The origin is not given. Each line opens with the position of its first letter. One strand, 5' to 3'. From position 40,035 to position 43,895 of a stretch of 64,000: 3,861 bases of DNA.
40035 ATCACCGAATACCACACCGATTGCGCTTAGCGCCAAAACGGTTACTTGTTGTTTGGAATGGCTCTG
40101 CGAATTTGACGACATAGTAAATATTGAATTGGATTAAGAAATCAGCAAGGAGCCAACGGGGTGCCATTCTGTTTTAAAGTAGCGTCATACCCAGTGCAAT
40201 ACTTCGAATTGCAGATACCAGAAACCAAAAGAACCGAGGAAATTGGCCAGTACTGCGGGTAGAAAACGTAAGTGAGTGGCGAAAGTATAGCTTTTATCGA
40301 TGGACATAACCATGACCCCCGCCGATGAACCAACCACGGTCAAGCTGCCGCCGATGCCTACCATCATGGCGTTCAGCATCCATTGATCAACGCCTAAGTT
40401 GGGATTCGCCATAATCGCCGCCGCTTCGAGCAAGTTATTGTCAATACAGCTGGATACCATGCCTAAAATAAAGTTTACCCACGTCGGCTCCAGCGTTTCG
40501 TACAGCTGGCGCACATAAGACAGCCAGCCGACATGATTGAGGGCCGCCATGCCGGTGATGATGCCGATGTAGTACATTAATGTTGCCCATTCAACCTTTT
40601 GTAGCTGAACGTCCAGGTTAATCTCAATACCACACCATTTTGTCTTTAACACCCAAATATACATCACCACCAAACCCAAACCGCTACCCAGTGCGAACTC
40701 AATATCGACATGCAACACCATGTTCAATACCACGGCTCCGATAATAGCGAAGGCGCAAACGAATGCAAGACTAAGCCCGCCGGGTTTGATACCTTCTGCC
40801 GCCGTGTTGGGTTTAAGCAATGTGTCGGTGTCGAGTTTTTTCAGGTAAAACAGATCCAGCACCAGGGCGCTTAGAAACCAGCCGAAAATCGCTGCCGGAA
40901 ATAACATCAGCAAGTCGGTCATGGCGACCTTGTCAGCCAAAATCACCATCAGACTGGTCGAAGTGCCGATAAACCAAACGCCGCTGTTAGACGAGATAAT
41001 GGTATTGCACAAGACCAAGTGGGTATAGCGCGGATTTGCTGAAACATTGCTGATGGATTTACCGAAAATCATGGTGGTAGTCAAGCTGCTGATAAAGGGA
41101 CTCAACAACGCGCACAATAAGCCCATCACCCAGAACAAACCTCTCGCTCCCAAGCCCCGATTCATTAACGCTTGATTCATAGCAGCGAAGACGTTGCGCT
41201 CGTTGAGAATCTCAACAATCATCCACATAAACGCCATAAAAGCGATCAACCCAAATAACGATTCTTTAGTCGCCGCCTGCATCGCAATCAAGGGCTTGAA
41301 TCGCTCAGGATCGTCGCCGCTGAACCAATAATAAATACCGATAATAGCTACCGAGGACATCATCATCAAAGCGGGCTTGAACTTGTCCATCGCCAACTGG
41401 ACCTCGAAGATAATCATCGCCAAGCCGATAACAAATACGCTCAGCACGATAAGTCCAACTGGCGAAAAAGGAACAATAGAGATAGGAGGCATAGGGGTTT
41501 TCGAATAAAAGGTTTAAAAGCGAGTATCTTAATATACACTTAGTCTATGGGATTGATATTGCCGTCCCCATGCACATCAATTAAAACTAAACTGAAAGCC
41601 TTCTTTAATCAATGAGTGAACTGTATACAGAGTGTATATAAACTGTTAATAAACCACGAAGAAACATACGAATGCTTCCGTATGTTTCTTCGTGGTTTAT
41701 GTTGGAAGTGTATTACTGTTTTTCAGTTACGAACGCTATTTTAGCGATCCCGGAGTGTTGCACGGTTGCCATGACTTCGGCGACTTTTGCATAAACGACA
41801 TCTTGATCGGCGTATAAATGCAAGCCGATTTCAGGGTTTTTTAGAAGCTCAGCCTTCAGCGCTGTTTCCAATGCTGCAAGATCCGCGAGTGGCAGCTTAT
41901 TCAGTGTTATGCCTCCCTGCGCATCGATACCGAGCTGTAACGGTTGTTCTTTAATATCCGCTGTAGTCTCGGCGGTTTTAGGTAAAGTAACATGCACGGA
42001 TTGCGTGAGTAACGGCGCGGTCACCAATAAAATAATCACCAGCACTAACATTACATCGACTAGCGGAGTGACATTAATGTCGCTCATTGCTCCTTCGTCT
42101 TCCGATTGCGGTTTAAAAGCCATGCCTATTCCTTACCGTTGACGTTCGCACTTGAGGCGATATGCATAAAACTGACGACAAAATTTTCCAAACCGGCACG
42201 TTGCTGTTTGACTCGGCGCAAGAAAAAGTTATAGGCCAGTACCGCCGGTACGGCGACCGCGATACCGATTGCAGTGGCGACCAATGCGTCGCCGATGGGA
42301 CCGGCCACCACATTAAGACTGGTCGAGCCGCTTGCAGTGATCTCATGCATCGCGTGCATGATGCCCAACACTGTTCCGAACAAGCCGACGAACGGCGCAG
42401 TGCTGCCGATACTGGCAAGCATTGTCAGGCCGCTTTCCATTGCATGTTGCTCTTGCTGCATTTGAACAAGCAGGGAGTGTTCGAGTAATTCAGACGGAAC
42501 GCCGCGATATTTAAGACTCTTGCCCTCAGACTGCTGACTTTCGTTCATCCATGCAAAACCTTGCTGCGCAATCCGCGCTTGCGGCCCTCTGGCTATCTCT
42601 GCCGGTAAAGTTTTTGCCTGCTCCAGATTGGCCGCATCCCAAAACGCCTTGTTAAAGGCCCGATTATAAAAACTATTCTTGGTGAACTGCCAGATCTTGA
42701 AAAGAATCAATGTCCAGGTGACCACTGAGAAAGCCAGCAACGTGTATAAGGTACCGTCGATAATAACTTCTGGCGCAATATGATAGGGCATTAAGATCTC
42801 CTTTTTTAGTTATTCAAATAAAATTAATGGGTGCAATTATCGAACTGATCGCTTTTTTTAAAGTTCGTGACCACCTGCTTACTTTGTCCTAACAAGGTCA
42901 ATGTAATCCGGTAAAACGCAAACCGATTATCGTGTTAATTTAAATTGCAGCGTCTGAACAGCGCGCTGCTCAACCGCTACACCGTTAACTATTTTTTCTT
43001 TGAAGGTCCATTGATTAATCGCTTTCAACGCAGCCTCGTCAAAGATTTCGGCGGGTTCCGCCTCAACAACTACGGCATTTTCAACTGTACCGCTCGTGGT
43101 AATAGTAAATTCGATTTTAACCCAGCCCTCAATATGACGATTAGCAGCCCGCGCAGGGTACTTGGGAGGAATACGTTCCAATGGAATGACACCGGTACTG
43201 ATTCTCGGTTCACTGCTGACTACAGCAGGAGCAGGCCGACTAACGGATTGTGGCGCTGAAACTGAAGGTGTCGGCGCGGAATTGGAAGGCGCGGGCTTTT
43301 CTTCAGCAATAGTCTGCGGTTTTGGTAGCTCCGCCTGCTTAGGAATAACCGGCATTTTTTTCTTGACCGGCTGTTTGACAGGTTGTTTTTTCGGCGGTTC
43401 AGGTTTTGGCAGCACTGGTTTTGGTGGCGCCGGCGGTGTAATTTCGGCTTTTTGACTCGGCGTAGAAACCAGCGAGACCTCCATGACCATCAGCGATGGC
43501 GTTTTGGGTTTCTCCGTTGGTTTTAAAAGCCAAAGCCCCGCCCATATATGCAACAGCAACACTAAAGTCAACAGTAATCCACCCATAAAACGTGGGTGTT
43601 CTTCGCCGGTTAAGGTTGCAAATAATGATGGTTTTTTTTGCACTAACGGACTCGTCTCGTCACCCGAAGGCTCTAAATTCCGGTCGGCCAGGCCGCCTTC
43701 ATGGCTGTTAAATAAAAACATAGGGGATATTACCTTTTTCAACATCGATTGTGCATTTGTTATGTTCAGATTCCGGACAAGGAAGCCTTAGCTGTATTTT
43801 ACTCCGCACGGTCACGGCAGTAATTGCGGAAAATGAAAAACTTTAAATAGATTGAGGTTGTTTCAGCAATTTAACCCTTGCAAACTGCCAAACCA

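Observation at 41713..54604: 13-kb single-strand block: 2 TonB-dependent receptors + BNR-propeller lipoprotein + ABC ATPase/2x DUF3526 permeases + DedA + TonB-ExbB-ExbD; candidate uncharacterised uptake/trafficking system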

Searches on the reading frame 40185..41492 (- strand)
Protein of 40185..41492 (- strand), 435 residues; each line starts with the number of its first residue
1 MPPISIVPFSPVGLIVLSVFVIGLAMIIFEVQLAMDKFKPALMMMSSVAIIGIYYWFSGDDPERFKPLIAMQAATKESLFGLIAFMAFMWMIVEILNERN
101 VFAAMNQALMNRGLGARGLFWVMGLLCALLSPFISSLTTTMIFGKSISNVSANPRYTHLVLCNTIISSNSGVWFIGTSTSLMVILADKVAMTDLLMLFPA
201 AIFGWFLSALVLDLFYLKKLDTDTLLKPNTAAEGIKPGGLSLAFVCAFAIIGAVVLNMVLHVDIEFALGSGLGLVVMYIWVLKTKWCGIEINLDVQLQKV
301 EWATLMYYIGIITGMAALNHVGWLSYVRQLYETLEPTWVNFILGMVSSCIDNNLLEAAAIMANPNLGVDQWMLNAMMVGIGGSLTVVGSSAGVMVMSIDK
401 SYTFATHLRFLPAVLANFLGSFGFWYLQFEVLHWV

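Call 7: search_protein_families(library=pfam, proteins=[window:40185-41492:-])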
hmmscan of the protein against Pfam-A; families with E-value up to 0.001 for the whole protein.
window:40185-41492:- (435 aa): 1 family
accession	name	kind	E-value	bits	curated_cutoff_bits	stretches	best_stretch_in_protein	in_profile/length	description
PF03600.22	CitMHS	-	4.2e-17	62.7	31.9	1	25-379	2-336/336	Citrate transporter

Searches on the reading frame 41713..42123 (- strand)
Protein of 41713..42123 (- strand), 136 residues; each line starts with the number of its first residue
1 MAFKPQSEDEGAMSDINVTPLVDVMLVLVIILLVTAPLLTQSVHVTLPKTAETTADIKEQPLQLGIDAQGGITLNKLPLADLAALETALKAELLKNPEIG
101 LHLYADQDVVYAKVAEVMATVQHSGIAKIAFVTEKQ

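Call 3: search_protein_families(library=pfam, proteins=[window:41713-42123:-])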
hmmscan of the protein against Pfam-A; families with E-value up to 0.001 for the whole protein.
window:41713-42123:- (136 aa): 1 family
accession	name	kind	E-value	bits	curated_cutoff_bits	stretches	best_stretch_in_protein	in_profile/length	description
PF02472.21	ExbD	-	4.5e-28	98.3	25.4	1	13-135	5-127/128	Biopolymer transport protein ExbD/TolR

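Call 4: search_protein_families(library=ncbifam, proteins=[window:41713-42123:-])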
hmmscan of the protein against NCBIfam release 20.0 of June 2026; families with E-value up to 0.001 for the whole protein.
window:41713-42123:- (136 aa): 5 families
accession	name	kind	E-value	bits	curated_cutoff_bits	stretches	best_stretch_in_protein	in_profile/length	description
TIGR02801.1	tolR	equivalog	3e-30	105.5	127.3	1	13-134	2-129/129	protein TolR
NF008429.0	PRK11267.1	equivalog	3.1e-23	82.4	216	1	2-134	4-135/141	TonB system transport protein ExbD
TIGR02803.1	ExbD_1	equivalog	1.4e-21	76.9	152.95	1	14-134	2-121/122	TonB system transport protein ExbD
NF008248.0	PRK11024.1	equivalog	6.6e-15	55.4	162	1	11-134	11-140/142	colicin uptake protein TolR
TIGR02804.1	ExbD_2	equivalog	3.3e-10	40.4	123.45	1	15-135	3-121/121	TonB system transport protein ExbD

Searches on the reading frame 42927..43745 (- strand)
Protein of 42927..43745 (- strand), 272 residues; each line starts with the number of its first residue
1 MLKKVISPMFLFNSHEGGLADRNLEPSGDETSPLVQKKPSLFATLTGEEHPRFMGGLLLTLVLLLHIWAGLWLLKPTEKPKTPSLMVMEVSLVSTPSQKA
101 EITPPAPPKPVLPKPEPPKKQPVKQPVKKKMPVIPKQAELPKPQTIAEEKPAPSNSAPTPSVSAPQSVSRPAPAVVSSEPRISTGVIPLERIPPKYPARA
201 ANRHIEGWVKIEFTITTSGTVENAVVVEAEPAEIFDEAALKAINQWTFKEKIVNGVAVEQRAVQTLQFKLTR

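Call 3: search_protein_families(library=pfam, proteins=[window:42927-43745:-])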
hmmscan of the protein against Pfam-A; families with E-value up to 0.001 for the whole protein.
window:42927-43745:- (272 aa): 1 family
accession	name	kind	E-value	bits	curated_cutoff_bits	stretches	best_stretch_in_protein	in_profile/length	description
PF03544.19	TonB_C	-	2.6e-20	73.1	24.6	1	193-270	2-79/79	Gram-negative bacterial TonB protein C-terminal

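Call 4: search_protein_families(library=ncbifam, proteins=[window:42927-43745:-])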
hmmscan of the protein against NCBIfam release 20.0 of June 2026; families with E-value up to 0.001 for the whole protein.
window:42927-43745:- (272 aa): 9 families
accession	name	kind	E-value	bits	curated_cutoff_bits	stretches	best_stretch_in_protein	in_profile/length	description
TIGR01352.1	tonB_Cterm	subfamily_domain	1.2e-18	67.2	27.1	1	194-270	1-75/76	TonB family protein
NF008082.0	PRK10819.1-3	equivalog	7.3e-18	65.2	265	1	57-257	16-229/242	TonB system transport protein TonB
NF008084.0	PRK10819.1-5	equivalog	2.7e-17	63.5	315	1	94-250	57-227/249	TonB system transport protein TonB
NF008081.0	PRK10819.1-2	equivalog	4.4e-13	49.7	377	1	94-250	61-218/240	TonB system transport protein TonB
NF008083.0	PRK10819.1-4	equivalog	7.3e-11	42.5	448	1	107-250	64-217/239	TonB system transport protein TonB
NF008080.0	PRK10819.1-1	equivalog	2.4e-09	37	418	1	95-270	89-245/252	TonB system transport protein TonB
NF038079.1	TonB_sider_MxcH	equivalog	3.9e-08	31.8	925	1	191-271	7-86/792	TonB-dependent siderophore myxochelin receptor MxcH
NF033768.1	myxo_SS_tail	domain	1.2e-05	25.3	40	1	201-255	27-81/92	AgmX/PglI C-terminal domain-containing protein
NF047760.1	LIC10042_TonB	equivalog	1.3e-05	25.4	100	1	195-250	86-141/156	LIC_10042 family TonB-like protein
